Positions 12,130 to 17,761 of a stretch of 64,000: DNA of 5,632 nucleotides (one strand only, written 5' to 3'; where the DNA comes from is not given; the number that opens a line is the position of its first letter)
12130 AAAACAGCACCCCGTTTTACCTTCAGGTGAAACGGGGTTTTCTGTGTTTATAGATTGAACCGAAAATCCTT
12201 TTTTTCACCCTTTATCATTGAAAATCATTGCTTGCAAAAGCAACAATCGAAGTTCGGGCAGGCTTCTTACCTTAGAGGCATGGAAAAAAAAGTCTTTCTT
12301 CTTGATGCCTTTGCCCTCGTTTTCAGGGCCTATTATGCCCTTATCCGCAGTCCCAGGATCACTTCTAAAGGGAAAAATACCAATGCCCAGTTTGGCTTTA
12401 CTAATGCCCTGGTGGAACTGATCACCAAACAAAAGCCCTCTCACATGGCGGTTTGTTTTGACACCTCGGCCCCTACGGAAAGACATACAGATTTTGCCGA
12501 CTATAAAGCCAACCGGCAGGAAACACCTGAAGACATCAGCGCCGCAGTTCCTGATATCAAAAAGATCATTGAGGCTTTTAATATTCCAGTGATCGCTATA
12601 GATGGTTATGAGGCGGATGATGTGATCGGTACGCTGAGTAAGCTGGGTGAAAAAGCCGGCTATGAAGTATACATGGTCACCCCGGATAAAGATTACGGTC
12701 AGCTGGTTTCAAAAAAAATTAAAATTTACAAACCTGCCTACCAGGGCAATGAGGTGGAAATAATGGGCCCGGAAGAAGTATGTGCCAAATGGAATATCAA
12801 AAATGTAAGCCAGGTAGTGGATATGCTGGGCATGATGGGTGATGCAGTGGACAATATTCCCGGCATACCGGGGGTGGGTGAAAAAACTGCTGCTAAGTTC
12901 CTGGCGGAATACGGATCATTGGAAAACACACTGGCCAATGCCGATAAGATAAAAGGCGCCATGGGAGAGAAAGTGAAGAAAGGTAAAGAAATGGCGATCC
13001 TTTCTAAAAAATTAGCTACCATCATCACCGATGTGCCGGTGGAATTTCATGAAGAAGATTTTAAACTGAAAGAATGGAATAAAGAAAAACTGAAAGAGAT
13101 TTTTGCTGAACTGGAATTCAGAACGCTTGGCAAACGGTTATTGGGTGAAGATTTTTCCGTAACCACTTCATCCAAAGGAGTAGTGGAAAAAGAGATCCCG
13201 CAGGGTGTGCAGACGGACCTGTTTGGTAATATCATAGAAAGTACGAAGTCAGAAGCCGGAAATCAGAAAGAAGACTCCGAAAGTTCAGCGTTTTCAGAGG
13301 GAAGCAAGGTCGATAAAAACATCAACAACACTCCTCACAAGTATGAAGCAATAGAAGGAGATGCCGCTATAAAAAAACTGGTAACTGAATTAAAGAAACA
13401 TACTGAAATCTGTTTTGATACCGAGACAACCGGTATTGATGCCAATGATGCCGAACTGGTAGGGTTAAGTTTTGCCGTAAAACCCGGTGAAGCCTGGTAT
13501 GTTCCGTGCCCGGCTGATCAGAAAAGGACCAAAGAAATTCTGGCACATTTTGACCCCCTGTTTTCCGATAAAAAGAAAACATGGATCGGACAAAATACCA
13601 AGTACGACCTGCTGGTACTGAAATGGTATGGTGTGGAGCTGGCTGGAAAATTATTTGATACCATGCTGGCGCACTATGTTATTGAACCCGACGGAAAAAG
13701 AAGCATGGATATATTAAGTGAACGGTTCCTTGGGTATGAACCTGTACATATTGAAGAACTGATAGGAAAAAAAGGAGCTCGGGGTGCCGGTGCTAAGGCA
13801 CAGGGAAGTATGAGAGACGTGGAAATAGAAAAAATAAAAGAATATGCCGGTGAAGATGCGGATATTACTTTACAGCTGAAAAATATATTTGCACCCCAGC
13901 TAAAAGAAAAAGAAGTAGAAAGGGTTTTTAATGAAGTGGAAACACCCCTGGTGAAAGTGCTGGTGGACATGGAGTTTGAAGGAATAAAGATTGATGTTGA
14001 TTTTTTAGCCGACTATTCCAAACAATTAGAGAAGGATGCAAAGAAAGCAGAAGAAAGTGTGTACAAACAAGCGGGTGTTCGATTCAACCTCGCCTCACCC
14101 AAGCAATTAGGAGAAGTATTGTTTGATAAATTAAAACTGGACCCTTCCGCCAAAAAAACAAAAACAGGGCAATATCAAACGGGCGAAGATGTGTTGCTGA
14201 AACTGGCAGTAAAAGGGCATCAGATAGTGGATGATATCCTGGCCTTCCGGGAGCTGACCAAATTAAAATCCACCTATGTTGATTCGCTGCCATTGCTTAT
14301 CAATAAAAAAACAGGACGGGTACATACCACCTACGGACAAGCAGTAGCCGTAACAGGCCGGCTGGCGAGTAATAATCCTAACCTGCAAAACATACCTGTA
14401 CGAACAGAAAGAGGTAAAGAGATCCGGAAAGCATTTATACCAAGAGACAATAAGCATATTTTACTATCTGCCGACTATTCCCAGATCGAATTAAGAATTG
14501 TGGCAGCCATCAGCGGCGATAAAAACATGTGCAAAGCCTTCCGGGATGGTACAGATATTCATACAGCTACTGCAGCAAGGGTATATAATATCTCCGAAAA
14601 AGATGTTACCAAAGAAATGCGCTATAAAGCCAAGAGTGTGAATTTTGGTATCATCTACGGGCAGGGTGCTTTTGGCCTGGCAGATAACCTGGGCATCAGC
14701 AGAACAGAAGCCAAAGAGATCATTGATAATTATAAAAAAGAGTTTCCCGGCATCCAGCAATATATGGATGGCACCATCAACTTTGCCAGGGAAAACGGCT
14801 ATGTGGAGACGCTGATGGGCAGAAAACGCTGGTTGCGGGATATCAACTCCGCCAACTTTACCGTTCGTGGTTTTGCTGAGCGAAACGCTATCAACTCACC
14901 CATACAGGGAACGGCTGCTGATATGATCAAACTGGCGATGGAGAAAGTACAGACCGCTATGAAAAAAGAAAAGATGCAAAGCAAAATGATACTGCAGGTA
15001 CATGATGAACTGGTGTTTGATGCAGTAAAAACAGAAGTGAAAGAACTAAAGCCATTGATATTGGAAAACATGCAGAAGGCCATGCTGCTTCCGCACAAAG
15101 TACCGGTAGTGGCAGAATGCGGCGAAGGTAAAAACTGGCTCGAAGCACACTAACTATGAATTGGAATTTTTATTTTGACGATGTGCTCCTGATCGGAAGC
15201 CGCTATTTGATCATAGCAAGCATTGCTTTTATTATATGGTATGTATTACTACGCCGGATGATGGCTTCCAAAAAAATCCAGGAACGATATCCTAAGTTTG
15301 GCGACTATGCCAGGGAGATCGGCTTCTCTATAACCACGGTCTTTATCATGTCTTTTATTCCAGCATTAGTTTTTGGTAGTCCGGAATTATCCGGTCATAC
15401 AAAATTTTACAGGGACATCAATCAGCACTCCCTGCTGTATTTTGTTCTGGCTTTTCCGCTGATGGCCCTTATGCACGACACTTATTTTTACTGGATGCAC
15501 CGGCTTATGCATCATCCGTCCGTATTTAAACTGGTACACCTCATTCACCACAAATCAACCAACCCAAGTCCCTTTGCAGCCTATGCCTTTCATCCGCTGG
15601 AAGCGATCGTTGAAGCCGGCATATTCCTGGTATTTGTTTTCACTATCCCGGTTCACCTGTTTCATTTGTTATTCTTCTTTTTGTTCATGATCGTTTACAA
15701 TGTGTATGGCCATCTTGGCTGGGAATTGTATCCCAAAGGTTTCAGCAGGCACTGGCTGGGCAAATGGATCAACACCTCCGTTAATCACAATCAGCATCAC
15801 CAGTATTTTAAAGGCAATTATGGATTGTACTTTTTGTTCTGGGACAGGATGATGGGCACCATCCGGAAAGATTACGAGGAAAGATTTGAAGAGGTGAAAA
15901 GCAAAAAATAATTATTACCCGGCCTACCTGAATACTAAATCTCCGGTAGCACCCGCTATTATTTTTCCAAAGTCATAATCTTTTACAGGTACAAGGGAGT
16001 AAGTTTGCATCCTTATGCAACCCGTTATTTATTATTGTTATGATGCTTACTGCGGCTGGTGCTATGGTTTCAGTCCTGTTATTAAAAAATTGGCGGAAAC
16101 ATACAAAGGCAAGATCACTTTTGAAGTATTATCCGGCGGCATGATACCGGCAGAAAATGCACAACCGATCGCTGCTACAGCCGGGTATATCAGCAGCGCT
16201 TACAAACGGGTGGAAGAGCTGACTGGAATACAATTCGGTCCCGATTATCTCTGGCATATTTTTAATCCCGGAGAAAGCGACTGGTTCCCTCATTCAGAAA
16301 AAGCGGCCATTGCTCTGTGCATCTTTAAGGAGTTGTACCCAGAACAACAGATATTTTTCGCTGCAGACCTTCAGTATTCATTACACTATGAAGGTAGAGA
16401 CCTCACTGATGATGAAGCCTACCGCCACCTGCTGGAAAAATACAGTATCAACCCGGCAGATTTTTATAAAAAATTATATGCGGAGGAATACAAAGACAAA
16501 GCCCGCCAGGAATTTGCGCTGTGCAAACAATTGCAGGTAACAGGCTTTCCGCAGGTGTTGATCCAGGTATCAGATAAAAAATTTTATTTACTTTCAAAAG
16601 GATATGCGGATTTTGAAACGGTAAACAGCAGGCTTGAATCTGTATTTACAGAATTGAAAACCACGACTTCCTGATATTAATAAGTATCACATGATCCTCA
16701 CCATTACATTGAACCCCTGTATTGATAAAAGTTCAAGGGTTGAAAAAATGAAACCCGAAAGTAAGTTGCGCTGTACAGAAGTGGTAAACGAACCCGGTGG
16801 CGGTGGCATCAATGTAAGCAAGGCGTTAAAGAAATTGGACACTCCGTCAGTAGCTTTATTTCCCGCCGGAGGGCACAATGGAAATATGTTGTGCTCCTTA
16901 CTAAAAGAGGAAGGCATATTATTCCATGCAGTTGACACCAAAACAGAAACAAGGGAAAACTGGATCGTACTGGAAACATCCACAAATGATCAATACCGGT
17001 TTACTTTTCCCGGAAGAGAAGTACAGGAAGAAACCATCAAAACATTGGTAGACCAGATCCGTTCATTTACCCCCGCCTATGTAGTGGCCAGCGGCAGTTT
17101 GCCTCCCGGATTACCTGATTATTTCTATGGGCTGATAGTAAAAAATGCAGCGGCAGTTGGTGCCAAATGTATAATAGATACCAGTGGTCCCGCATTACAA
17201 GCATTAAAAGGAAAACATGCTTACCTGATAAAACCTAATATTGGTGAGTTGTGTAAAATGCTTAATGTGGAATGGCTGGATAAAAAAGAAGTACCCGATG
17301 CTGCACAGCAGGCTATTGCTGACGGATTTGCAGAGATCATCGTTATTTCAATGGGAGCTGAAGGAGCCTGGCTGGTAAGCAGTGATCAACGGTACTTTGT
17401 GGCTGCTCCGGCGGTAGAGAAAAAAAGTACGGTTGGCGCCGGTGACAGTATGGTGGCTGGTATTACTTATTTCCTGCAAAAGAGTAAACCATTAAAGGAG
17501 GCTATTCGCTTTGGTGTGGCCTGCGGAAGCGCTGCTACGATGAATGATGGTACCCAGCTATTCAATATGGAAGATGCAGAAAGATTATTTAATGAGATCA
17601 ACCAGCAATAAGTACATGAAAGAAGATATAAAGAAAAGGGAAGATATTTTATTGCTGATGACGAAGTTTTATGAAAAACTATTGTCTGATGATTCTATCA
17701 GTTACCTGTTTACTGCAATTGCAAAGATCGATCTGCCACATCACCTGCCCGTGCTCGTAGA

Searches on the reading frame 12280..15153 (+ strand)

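Call 54: search_protein_families(library=pfam, proteins=[window:12280-15153:+], max_evalue=0.00001)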
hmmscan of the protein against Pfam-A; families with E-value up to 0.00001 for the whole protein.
window:12280-15153:+ (957 aa): 5 families
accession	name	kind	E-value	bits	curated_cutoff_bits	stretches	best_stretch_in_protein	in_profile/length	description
PF00476.26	DNA_pol_A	-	1.5e-159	531.4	34.3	1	574-955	2-381/381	DNA polymerase family A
PF02739.22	5_3_exonuc_N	-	3.2e-55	186.7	34.3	1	4-171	1-163/164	5'-3' exonuclease, N-terminal resolvase-like domain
PF01367.25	5_3_exonuc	-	2.1e-33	115.1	40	1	177-269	4-97/97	5'-3' exonuclease, C-terminal SAM fold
PF01612.26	DNA_pol_A_exo1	-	7.4e-29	101.2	23.6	1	355-541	1-172/173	3'-5' exonuclease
PF22619.2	DNA_polI_exo1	-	7.1e-08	32.8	27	1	390-503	12-119/140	DNA polymerase I, ribonuclease H-like domain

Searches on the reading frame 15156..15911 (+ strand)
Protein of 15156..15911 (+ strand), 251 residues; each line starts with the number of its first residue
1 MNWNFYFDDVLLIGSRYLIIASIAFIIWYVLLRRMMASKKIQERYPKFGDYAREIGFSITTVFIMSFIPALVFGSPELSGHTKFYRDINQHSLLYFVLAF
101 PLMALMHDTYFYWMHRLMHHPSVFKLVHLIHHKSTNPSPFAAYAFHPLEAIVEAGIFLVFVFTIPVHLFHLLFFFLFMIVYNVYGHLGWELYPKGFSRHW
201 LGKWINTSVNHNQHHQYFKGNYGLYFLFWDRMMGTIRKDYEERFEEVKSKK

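Call 79: search_protein_families(library=pfam, proteins=[window:15156-15911:+], max_evalue=0.0001)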
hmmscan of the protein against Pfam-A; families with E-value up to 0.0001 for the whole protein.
window:15156-15911:+ (251 aa): 1 family
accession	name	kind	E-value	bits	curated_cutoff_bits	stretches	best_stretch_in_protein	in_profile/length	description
PF04116.19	FA_hydroxylase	-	5e-28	98.6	31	1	101-235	2-132/132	Fatty acid hydroxylase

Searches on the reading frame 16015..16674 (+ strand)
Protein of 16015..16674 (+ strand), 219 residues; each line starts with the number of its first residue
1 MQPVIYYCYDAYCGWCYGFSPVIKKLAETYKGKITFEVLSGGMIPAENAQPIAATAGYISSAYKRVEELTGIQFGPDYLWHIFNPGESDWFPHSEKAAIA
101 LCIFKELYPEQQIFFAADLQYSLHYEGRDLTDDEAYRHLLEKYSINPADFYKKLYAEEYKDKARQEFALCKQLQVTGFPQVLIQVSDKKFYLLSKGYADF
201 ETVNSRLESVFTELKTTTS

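Call 79: search_protein_families(library=pfam, proteins=[window:16015-16674:+], max_evalue=0.0001)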
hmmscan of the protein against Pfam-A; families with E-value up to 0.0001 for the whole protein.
window:16015-16674:+ (219 aa): 3 families
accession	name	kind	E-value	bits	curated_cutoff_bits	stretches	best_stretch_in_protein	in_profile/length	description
PF01323.26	DSBA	-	2.4e-12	47.5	25.6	1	9-207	6-190/191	DSBA-like thioredoxin domain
PF13743.12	Thioredoxin_5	-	3.6e-06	27.3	27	1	9-183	4-163/186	Thioredoxin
PF00085.26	Thioredoxin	-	1.2e-05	25.6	23.5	0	2-36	19-53/103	Thioredoxin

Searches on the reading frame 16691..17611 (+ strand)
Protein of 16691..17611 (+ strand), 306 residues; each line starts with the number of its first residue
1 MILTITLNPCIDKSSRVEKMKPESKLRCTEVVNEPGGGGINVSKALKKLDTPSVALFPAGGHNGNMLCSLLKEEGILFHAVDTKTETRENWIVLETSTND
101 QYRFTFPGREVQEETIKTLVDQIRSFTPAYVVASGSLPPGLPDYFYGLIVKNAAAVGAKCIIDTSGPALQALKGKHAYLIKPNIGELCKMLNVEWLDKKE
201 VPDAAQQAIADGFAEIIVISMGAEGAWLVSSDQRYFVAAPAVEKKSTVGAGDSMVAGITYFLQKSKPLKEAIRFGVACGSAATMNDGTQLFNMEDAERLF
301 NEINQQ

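Call 54: search_protein_families(library=pfam, proteins=[window:16691-17611:+], max_evalue=0.00001)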
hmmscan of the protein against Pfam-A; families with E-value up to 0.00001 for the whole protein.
window:16691-17611:+ (306 aa): 2 families
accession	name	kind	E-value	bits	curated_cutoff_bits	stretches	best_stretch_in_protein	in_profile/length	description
PF00294.29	PfkB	-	8.6e-49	166.9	25.8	1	11-290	12-297/302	pfkB family carbohydrate kinase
PF08543.17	Phos_pyr_kin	-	1.2e-08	35.1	27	1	175-275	118-224/246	Phosphomethylpyrimidine kinase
